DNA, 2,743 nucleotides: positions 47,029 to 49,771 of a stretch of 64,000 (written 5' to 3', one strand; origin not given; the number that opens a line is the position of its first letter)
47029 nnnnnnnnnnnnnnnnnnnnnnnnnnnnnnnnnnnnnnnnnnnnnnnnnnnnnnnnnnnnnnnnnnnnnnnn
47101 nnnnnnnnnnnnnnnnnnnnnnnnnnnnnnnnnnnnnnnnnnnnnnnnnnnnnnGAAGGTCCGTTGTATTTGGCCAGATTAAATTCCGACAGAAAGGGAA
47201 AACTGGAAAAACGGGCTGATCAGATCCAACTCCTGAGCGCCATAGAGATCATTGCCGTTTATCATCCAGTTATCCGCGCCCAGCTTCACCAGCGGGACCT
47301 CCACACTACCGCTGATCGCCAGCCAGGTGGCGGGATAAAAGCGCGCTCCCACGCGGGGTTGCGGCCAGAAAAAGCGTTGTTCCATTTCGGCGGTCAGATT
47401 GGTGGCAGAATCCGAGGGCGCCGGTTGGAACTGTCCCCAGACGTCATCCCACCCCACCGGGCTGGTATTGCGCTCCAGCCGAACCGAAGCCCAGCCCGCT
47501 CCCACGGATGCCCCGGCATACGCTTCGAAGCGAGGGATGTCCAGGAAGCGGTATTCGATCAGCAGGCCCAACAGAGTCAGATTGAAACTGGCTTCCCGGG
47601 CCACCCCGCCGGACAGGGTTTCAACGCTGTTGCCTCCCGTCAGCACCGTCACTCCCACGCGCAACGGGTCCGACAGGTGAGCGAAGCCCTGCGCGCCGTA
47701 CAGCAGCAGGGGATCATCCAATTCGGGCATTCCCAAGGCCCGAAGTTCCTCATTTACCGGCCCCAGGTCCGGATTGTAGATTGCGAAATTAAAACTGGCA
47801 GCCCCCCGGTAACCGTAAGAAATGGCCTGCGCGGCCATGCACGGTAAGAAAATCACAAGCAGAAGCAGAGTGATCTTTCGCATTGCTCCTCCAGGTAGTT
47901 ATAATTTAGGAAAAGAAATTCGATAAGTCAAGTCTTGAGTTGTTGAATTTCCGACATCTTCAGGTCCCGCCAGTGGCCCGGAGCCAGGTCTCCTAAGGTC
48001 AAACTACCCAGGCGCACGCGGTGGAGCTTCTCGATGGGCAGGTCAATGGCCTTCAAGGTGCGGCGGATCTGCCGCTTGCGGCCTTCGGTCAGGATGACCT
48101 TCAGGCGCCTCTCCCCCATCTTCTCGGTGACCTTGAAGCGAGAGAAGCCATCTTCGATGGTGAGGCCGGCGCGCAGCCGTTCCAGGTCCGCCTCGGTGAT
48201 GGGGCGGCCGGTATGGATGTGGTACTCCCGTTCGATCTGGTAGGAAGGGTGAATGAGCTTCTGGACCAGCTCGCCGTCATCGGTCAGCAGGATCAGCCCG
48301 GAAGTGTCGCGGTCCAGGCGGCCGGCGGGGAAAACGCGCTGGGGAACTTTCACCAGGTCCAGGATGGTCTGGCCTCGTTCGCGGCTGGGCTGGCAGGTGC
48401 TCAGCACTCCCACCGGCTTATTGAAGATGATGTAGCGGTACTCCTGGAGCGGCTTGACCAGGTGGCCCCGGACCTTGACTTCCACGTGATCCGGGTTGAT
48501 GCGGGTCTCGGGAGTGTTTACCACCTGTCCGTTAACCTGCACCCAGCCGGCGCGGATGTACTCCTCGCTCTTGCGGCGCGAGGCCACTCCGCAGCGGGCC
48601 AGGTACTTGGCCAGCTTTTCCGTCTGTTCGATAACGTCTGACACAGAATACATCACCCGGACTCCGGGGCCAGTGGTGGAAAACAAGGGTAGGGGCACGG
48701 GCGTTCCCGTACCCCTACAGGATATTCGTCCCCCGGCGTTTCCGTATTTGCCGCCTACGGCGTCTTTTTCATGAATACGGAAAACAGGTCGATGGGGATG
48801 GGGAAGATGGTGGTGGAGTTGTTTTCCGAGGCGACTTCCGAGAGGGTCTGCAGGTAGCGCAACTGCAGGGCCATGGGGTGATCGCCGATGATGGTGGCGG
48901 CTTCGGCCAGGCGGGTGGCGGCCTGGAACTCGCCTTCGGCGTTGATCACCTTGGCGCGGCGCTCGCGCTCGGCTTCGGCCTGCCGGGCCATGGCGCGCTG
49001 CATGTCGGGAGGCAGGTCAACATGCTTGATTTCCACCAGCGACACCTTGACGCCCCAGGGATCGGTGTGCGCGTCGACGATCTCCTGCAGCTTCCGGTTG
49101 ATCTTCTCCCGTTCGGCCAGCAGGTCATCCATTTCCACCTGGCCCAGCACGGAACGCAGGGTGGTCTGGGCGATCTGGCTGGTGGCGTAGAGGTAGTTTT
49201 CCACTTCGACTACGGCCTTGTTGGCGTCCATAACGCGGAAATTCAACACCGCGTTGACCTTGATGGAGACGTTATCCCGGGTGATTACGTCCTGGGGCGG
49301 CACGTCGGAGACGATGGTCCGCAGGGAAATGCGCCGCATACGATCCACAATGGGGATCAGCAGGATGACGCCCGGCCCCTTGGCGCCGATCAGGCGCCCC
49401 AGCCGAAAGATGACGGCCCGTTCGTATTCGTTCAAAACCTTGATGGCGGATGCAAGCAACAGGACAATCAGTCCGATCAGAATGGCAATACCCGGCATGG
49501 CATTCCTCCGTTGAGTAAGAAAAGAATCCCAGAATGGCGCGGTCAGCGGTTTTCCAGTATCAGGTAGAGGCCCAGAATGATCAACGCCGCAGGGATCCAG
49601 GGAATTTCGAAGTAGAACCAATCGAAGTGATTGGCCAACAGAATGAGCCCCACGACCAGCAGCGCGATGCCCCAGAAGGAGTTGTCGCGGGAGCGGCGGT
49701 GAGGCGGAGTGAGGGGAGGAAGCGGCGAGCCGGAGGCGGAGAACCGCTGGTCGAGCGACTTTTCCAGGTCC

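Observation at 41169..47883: Six-gene multiheme cytochrome operon: two [poly-heme c + di-heme b] modules, a 17-18-heme NapC-fused cytochrome, and a small predicted outer-membrane barrel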

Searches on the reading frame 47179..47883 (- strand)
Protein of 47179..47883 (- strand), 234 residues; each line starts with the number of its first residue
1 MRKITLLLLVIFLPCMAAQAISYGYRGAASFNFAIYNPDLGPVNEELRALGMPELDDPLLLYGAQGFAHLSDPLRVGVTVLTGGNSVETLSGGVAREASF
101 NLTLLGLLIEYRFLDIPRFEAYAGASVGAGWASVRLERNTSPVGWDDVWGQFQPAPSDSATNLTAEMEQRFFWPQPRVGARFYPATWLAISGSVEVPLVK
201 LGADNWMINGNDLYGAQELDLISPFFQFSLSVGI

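Call 4: search_protein_families(library=pfam, proteins=[window:47179-47883:-], max_evalue=0.1)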
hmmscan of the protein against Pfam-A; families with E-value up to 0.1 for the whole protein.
window:47179-47883:- (234 aa): 0 families

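Call 5: search_protein_families(library=ncbifam, proteins=[window:47179-47883:-], max_evalue=0.1)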
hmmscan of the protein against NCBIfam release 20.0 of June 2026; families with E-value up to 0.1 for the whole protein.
window:47179-47883:- (234 aa): 1 family
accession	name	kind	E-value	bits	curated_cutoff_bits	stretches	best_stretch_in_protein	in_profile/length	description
NF049866.1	outer_TDE1717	subfamily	0.032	14.2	135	1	1-35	1-36/210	TDE1717 family outer membrane beta-barrel protein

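Call 33: find_homologous_proteins(query=window:47179-47883:-, max_evalue=0.01)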
Query window:47179-47883:- (234 aa): 1 proteins with E <= 0.01 among 1236 candidates.
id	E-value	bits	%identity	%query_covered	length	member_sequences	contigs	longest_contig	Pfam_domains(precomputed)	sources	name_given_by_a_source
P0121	2.1e-142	491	100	94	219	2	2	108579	-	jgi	-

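Call 40: search_protein_representatives(protein=window:47179-47883:-)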
Query: 234 residues. Proteins with E-value up to 0.001 (for the whole library): 84; up to 1e-10: 29; up to 1e-30: 1. The best 84 are listed.
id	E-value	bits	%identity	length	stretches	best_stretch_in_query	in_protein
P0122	3.2e-45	170.9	37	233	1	2-233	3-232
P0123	2.6e-26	109.0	30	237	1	33-233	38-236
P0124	1.8e-21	93.2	49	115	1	141-233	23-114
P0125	6.6e-21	91.3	28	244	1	5-230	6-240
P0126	9.8e-21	90.8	27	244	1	8-233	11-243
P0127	2.6e-19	86.1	26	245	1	8-227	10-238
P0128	5.2e-19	85.1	23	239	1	6-229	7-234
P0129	1.2e-17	80.7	24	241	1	34-231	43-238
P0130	3.8e-17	79.0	26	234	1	3-228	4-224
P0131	3.8e-17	79.0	39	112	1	1-111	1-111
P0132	7.5e-17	78.0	28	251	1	26-227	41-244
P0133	6.8e-16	74.9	29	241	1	6-232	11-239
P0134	2.3e-15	73.2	28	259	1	33-233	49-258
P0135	1.3e-14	70.7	29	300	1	23-230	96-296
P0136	3.7e-14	69.2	31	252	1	22-227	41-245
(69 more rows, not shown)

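Call 42: search_protein_families(library=pfam, alignment_id=A3, max_evalue=0.01)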
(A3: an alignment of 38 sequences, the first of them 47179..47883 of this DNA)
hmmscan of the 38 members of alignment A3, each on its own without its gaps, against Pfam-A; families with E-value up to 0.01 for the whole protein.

A. member 1, window:47179-47883:- (234 aa): 0 families

B. families by the number of members that match (of 38 scanned): 1 family
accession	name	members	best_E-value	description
PF13505.12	OMP_b-brl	4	0.00039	Outer membrane protein beta-barrel domain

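Call 50: predict_structure(alignment_id=A3)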
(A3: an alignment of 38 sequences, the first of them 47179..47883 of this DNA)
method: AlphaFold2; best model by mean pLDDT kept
length: 234 residues; sequences in the alignment: 38
mean_pLDDT: 92.0   pTM: 0.83
mean pLDDT of the five models: 92.0, 91.7, 91.1, 91.1, 90.9
residues with pLDDT >= 90: 185; 70-90: 30; 50-70: 16; < 50: 3
segments of 3 or more residues with pLDDT < 50: 18-20
pLDDT, mean of each block of 10 residues (from residue 1): 78 59 82 98 97 98 98 97 98 95 98 95 98 96 82 69 94 98 96 98 96 97 98 94
secondary structure, 60 per line:
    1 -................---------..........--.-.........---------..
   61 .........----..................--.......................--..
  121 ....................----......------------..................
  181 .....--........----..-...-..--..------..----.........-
elements in order: H2-17 E27-36 H41-49 E59-69 E74-91 E94-116 E119-140 H145-150 E163-185 E188-195 E225-233

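Call 53: fold_search(model_id=the predicted structure, library=pdb)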
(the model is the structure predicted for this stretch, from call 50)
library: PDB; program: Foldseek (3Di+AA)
matches with E <= 10: 939; with E <= 0.001: 43
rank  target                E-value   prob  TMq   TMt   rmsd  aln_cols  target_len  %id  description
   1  9a2m_MODEL_1_A        3.0e-06  1.00  0.43  0.31   8.8       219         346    9  Model of E. coli OmpA by in-cell photo-crosslinking MS and deep learning (released 2023-02-24)
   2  9fzd_A                7.0e-06  1.00  0.49  0.62   5.4       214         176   10  Structure of OmpA-long in complex with nanobody Nb39 (released 2024-07-17)
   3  9nh2_A                7.8e-06  1.00  0.58  0.60   5.3       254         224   12  In situ cryo-EM structure of porin III of the Legionella Dot/Icm T4SS machine (released 2025-09-17)
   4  3qra                  8.7e-06  1.00  0.41  0.56   5.6       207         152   10  The crystal structure of Ail, the attachment invasion locus protein of Yersinia pestis (released 2011-11-23)
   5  4fuv                  8.7e-06  1.00  0.40  0.43  10.3       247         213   11  Crystal Structure of Acinetobacter baumannii CarO (released 2013-07-10)
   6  2f1v_A                9.1e-06  1.00  0.50  0.62   6.7       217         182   13  Outer membrane protein OmpW (released 2006-01-24)
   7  1bxw                  1.1e-05  1.00  0.51  0.67   5.5       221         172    8  OUTER MEMBRANE PROTEIN A (OMPA) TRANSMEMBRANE DOMAIN (released 1998-10-14)
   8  2f1t_A                1.2e-05  1.00  0.54  0.67   6.2       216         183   12  Outer membrane protein OmpW (released 2006-01-24)
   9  3qrc_B                1.3e-05  1.00  0.47  0.66   4.7       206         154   10  The crystal structure of Ail, the attachment invasion locus protein of Yersinia pestis, in complex with the heparin an (released 2011-11-23)
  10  3qrc_A                1.4e-05  1.00  0.47  0.68   4.5       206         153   10  The crystal structure of Ail, the attachment invasion locus protein of Yersinia pestis, in complex with the heparin an (released 2011-11-23)
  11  8qxp                  1.5e-05  1.00  0.46  0.57   7.1       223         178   12  Crystal structure of the outer membrane porin OmpW from Klebsiella pneumoniae (released 2024-01-24)
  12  1qj9                  1.8e-05  1.00  0.44  0.63   4.9       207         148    8  CRYSTAL STRUCTURE OF THE OUTER MEMBRANE PROTEIN OMPX FROM ESCHERICHIA COLI (released 1999-10-06)
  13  9fzc_A                4.0e-05  1.00  0.49  0.64   6.0       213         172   10  Structure of OmpA-short in complex with nanobody Nb01 (released 2024-07-17)
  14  9nh1_A                1.2e-04  1.00  0.49  0.46  11.3       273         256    8  In situ cryo-EM structure of porin I of the Legionella Dot/Icm T4SS machine (released 2025-09-17)
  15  2n2l_MODEL_1_A        1.3e-04  1.00  0.42  0.59   6.5       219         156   10  NMR structure of yersinia pestis ail (attachment invasion locus) in decylphosphocholine micelles calculated wi (released 2015-07-22)
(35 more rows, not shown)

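Call 54: find_encoding_contigs(protein=P0122, flank=6000, max_places=3)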
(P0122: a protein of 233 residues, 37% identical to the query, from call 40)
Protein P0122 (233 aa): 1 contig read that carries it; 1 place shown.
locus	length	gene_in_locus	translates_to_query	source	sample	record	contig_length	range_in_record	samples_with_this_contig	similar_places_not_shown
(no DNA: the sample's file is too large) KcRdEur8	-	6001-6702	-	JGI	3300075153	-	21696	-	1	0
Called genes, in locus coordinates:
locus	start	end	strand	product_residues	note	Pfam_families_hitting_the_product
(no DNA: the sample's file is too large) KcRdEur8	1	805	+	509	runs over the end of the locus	PF19494:DUF6029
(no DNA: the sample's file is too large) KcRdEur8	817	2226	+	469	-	PF03841:SelA, PF01053:Cys_Met_Meta_PP (weak)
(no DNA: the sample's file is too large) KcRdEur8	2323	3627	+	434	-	PF25145:NfeD1b_N, PF24961:NfeD_membrane, PF01957:NfeD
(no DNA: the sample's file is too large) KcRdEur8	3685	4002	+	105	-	-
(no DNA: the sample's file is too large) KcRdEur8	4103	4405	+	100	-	PF18917:LiaI-LiaF-like_TM1 (weak), PF22570:LiaF-TM (weak)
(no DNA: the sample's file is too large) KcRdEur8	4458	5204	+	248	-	PF01145:Band_7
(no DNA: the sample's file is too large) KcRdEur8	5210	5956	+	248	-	PF01479:S4 (weak), PF00849:PseudoU_synth_2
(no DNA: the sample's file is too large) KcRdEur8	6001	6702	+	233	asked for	-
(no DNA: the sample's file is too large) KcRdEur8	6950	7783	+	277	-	PF00669:Flagellin_N, PF00700:Flagellin_C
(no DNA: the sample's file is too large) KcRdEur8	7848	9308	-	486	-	PF01026:TatD_DNase, PF04909:Amidohydro_2 (faint), PF04055:Radical_SAM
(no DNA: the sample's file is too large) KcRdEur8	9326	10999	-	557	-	PF13231:PMT_2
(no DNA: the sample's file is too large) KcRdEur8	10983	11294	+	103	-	PF00936:BMC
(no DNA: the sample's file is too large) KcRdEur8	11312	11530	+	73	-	?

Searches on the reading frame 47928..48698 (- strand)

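Call 66: search_protein_families(library=pfam, proteins=[window:47928-48698:-], max_evalue=0.001)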
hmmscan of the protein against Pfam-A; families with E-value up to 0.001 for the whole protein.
window:47928-48698:- (256 aa): 2 families
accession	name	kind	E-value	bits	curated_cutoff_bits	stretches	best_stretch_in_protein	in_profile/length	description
PF00849.27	PseudoU_synth_2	-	5.1e-21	75.9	26.8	1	89-216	2-151/152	RNA pseudouridylate synthase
PF01479.30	S4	-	2.2e-09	37.3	22.8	1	28-70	2-45/48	S4 domain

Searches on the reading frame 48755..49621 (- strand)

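Call 66: search_protein_families(library=pfam, proteins=[window:48755-49621:-], max_evalue=0.001)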
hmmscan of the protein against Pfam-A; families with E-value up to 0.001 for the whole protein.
window:48755-49621:- (288 aa): 2 families
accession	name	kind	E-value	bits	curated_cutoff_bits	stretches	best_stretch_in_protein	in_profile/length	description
PF01145.31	Band_7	-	9.4e-39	133.7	23.6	1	62-231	2-175/176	SPFH domain / Band 7 family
PF13421.11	Band_7_1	-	9.7e-05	22.5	24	1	138-216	131-208/211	SPFH domain-Band 7 family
